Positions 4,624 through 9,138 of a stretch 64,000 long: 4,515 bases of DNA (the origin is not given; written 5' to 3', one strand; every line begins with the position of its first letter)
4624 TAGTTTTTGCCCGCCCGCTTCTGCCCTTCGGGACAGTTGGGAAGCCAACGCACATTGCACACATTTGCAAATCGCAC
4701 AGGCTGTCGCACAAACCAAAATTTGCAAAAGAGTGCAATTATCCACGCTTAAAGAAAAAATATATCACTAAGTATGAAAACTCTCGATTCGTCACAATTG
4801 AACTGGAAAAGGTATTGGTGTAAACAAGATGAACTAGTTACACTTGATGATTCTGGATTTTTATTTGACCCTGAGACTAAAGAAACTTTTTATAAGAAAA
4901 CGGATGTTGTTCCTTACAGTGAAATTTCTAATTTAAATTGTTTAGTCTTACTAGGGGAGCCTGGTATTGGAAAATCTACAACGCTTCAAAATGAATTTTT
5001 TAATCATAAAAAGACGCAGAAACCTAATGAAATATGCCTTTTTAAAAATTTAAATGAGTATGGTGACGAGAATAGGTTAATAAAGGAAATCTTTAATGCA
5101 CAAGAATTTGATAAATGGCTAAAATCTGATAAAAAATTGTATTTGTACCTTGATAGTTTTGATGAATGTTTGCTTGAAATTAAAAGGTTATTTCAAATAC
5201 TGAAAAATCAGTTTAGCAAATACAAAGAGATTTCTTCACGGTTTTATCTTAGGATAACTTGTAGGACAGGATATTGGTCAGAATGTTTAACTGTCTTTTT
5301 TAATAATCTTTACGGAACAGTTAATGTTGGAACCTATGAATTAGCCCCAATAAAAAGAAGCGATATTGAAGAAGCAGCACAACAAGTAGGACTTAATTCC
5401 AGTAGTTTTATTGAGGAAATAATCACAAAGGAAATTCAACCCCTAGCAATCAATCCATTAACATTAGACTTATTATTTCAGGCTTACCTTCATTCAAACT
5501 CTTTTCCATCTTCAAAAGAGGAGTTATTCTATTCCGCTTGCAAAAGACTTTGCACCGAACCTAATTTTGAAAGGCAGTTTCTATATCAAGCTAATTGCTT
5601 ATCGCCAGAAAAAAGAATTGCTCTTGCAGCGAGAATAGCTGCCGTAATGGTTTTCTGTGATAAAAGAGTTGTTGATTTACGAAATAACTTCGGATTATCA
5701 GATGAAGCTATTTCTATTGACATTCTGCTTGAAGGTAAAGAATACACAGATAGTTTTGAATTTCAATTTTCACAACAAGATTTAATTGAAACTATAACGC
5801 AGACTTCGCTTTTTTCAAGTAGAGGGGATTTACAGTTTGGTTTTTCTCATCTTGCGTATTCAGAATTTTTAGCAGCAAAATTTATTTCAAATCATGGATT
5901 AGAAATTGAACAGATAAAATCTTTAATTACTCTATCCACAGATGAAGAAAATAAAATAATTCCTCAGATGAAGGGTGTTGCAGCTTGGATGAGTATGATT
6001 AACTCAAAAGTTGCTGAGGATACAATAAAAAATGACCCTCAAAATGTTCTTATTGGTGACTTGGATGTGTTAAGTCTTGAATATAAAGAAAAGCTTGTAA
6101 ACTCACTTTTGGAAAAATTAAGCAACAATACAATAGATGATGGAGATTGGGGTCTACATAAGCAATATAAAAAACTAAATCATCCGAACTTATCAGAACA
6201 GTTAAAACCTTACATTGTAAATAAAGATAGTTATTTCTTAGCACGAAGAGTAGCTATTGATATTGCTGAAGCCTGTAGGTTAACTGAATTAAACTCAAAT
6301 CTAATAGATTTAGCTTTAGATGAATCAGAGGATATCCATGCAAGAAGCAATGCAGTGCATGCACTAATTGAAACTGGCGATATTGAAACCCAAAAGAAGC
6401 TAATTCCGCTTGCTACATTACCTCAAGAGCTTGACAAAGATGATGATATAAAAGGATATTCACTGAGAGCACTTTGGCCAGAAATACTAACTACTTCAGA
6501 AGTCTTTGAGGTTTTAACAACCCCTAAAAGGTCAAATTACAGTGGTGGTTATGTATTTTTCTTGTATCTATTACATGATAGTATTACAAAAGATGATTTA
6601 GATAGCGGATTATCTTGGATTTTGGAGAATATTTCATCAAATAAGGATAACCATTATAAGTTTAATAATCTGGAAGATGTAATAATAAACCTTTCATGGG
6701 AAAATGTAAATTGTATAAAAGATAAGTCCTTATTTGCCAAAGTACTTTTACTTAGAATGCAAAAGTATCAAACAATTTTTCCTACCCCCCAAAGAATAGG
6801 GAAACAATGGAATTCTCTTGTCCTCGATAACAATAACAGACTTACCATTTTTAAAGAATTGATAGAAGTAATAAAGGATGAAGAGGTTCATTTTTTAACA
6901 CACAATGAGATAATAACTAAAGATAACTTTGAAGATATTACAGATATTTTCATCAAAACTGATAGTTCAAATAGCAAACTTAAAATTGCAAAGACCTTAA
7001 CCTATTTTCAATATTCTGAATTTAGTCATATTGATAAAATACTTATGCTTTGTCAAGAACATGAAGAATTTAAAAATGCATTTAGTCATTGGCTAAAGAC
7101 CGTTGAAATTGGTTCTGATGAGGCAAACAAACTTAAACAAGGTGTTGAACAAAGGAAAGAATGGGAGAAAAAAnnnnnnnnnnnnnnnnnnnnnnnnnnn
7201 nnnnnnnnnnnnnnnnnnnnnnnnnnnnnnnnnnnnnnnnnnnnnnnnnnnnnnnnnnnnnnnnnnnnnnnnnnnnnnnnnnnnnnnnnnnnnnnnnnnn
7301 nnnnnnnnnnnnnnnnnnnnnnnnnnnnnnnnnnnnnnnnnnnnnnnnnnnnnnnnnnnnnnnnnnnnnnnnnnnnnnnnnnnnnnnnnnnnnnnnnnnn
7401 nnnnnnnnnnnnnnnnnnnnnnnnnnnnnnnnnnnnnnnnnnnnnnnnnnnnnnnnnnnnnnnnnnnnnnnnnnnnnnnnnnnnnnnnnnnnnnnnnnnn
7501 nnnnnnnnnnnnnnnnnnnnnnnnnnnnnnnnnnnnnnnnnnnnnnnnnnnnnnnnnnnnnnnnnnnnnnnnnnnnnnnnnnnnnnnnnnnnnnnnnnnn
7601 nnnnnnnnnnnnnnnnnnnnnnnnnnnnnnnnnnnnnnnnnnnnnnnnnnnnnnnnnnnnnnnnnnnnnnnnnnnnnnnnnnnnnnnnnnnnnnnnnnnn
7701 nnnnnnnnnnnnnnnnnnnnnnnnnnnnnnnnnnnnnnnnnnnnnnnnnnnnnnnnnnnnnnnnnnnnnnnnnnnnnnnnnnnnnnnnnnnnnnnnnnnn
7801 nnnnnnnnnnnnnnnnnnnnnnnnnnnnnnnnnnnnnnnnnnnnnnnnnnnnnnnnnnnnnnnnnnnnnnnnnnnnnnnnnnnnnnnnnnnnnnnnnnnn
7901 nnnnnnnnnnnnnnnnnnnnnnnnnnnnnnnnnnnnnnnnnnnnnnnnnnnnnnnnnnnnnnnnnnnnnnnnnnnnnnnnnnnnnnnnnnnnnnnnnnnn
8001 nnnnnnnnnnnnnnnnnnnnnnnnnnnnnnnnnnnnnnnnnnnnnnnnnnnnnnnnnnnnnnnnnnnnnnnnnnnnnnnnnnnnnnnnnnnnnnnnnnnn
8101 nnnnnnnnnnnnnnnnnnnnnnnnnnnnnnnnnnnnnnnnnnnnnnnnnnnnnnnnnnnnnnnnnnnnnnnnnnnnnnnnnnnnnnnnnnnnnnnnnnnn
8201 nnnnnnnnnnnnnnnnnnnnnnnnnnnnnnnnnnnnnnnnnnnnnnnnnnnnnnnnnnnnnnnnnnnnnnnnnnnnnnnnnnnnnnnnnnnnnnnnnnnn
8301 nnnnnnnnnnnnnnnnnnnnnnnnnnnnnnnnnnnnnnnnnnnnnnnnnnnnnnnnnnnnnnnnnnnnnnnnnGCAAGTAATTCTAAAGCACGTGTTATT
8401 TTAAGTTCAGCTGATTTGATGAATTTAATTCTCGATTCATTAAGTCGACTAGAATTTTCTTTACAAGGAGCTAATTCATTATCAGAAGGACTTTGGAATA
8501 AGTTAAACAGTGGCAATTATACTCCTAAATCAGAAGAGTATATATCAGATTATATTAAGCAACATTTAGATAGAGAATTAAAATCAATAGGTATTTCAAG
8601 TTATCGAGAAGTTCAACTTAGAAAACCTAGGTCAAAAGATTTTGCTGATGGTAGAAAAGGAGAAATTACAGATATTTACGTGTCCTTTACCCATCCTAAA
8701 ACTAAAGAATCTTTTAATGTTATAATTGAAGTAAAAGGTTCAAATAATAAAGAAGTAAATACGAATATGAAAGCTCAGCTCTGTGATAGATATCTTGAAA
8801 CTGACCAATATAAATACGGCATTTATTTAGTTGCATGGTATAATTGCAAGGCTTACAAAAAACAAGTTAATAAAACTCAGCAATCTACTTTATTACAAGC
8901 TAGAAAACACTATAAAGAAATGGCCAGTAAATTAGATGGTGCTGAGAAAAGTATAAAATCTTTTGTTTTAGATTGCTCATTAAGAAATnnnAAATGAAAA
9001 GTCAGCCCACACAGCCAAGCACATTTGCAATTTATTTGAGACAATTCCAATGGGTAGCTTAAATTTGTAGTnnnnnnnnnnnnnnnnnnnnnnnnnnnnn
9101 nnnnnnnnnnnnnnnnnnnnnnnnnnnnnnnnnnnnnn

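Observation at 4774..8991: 1405-aa NACHT NTPase with the effector at the C-terminus (reverse of the usual Avs layout)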

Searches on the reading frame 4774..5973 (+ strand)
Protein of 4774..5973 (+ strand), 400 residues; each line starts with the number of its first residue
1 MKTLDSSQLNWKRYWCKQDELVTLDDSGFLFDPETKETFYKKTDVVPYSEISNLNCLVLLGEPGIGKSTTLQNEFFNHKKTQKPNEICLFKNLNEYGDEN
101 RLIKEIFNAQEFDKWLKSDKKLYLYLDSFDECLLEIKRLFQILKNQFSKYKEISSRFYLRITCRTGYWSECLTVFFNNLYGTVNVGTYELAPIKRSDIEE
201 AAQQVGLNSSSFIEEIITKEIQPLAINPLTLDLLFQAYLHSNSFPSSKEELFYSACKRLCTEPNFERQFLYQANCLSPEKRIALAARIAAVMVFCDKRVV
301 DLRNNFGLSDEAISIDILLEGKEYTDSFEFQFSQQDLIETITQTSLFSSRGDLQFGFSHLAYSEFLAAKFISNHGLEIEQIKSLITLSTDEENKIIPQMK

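Call 44: search_protein_families(library=ncbifam, proteins=[window:4774-5973:+], max_evalue=1)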
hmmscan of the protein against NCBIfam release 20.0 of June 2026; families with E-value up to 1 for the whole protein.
window:4774-5973:+ (400 aa): 2 families
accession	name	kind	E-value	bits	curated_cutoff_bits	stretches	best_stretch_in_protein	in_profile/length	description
NF058535.1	antiphage_EruA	equivalog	4.8e-32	111.1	1000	1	47-373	17-305/1318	NACHT domain-containing antiphage protein EruA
NF058534.1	antiphage_HyoA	equivalog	1.9e-20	72.2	1200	2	51-169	36-153/1430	NACHT domain-containing antiphage protein HyoA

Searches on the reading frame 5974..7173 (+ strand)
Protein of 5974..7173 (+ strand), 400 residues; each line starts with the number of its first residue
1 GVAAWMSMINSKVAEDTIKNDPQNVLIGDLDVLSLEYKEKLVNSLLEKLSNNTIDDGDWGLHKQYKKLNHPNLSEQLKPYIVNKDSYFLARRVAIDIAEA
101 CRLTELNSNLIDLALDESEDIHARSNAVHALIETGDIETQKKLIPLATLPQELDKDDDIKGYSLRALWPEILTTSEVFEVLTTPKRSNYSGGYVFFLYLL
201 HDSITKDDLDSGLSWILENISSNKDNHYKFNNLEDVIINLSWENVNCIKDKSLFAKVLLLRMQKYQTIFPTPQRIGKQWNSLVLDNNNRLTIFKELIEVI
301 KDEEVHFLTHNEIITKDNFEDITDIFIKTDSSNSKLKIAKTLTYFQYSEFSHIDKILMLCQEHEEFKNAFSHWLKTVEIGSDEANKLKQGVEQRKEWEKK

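Call 15: search_protein_families(library=pfam, proteins=[window:5974-7173:+], max_evalue=10)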
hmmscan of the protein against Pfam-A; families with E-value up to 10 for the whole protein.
window:5974-7173:+ (400 aa): 3 families
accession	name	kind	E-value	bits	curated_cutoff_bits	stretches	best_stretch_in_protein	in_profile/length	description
PF13646.12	HEAT_2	-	0.0033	18.1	27.7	1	85-148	11-72/88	HEAT repeats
PF20055.5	DUF6454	-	0.13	11.7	22.3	1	328-384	179-231/292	Family of unknown function (DUF6454)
PF17363.7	DUF5388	-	0.85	10.5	26.1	1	122-146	12-35/64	Family of unknown function (DUF5388)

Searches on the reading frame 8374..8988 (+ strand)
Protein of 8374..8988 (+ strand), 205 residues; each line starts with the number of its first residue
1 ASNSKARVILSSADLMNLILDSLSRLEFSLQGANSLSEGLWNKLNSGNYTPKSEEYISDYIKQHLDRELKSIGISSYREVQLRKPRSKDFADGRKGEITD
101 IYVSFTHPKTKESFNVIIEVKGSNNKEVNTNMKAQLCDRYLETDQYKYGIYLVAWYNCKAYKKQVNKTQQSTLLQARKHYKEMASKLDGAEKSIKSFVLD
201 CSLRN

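Call 15: search_protein_families(library=pfam, proteins=[window:8374-8988:+], max_evalue=10)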
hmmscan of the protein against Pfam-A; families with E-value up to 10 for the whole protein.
window:8374-8988:+ (205 aa): 1 family
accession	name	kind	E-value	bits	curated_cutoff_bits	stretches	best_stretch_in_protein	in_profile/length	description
PF18760.7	ART-PolyVal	-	0.24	12.6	31.2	1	86-142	40-71/140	ADP-Ribosyltransferase in polyvalent proteins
